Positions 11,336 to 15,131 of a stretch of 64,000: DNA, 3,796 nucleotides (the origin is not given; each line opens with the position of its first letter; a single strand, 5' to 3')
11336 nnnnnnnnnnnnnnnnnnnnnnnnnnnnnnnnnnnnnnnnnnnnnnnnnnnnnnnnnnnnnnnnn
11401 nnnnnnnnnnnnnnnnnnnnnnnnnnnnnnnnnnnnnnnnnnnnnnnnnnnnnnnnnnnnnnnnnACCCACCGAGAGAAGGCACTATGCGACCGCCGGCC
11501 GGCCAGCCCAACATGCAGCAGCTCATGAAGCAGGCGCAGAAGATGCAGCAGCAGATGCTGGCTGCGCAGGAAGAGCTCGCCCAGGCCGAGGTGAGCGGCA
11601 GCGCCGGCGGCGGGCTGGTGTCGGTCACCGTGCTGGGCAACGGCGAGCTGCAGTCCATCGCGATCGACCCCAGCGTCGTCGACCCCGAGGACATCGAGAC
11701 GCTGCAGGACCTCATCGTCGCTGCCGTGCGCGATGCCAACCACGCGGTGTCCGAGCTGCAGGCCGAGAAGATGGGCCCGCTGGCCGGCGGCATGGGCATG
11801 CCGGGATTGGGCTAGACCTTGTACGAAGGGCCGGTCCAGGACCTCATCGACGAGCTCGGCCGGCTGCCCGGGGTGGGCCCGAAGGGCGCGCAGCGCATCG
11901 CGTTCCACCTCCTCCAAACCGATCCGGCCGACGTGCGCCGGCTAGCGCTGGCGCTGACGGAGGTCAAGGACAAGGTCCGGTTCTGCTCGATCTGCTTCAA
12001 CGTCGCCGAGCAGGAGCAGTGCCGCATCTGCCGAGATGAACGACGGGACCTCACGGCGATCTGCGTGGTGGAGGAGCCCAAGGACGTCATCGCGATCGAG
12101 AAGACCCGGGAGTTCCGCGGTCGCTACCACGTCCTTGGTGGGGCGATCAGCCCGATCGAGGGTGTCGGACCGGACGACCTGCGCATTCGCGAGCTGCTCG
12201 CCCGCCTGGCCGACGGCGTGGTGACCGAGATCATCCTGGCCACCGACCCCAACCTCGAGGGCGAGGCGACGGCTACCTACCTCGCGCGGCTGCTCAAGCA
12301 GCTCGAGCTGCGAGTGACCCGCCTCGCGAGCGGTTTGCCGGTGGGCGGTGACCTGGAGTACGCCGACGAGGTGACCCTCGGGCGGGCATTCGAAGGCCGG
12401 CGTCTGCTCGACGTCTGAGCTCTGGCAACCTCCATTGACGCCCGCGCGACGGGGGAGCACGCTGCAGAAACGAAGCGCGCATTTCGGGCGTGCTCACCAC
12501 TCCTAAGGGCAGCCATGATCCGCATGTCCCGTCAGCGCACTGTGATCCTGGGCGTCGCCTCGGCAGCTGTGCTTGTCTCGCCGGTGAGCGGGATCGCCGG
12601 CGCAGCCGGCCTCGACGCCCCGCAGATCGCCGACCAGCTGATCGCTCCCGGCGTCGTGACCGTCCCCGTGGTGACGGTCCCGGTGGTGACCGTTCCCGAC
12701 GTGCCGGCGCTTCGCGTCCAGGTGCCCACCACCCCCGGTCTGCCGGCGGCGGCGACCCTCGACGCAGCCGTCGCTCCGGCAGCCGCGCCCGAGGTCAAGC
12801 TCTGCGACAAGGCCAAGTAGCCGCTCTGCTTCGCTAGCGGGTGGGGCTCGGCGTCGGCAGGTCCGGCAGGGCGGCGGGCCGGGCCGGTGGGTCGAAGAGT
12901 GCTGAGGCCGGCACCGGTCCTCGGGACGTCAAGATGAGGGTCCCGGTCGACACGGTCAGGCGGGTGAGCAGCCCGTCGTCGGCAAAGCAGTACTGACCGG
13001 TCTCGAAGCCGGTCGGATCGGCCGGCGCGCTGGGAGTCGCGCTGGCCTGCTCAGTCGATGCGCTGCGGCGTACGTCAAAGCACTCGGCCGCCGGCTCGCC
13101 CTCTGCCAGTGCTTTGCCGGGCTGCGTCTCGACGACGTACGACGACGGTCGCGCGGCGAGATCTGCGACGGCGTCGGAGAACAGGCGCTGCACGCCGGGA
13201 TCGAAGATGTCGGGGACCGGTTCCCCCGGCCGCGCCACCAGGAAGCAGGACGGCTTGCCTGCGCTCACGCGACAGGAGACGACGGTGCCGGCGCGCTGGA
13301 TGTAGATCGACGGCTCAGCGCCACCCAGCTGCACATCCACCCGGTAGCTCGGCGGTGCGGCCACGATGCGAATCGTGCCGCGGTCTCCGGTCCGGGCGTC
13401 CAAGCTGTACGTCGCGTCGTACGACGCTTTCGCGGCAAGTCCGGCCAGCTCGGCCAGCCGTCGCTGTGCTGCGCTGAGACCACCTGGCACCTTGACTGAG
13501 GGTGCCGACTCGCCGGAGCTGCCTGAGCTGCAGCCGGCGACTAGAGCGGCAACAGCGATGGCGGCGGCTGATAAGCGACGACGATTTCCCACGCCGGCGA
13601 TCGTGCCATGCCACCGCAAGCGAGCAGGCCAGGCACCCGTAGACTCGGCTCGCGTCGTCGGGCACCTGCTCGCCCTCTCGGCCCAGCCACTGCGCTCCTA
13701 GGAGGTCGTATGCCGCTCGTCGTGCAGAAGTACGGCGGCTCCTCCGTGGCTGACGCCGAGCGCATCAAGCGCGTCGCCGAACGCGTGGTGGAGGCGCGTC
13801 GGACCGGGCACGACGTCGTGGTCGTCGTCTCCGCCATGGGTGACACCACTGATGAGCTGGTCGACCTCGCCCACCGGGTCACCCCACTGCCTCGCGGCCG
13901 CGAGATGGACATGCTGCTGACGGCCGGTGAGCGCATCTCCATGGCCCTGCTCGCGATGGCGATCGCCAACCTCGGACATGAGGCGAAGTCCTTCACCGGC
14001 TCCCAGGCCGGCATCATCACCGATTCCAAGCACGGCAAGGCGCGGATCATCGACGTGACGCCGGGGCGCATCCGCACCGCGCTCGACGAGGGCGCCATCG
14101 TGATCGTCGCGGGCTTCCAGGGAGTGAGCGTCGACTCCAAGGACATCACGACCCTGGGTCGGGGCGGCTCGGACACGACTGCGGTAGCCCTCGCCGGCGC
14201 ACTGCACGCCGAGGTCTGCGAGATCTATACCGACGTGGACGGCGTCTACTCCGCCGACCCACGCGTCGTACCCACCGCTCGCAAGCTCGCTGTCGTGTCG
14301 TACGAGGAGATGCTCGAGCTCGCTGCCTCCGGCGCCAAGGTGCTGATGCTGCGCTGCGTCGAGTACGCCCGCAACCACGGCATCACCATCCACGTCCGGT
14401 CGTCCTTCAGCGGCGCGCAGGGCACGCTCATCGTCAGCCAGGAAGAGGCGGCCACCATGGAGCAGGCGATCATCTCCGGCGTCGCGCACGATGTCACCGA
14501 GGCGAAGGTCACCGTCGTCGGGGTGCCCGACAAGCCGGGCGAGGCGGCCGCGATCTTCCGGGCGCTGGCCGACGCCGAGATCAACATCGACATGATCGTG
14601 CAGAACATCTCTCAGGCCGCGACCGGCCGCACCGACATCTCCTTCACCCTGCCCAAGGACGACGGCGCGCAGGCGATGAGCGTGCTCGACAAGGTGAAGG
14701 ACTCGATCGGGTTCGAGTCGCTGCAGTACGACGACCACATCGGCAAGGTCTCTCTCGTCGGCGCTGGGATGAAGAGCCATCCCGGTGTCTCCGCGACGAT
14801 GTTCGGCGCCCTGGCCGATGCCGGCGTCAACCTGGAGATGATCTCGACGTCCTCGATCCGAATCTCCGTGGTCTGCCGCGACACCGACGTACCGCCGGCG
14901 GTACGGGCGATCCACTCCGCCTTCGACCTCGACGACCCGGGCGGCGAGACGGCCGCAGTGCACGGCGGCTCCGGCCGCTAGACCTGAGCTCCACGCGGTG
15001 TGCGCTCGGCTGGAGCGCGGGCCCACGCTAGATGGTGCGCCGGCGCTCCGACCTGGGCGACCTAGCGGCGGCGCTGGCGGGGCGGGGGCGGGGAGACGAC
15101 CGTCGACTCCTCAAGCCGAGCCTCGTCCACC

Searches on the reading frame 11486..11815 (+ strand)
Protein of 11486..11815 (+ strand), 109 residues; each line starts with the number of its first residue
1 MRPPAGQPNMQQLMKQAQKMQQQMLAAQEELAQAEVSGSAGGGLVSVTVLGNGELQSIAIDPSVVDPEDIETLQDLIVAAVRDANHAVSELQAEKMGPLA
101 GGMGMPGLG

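Call 72: search_protein_families(library=pfam, proteins=[window:11486-11815:+], max_evalue=0.0001)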
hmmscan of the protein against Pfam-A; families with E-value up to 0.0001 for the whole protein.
window:11486-11815:+ (109 aa): 1 family
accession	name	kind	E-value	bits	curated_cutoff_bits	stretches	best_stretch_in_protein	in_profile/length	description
PF02575.21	YbaB_DNA_bd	-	1.1e-36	125.3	25.5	1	14-103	1-90/91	YbaB/EbfC DNA-binding family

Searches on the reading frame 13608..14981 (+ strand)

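Call 69: search_protein_families(library=pfam, proteins=[window:13608-14981:+], max_evalue=0.0001)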
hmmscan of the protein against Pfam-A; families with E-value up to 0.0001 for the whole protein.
window:13608-14981:+ (457 aa): 4 families
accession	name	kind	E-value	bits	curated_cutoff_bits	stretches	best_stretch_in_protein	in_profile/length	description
PF00696.33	AA_kinase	-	9e-56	189.7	24.9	1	37-265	2-234/234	Amino acid kinase family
PF22468.2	ACT_9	-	2.1e-39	133.5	27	2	381-439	1-61/61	ACT domain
PF01842.31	ACT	-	7.2e-20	70.9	27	2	302-363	3-64/66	ACT domain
PF13840.12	ACT_7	-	1.7e-19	69.8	27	1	375-437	3-65/65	ACT domain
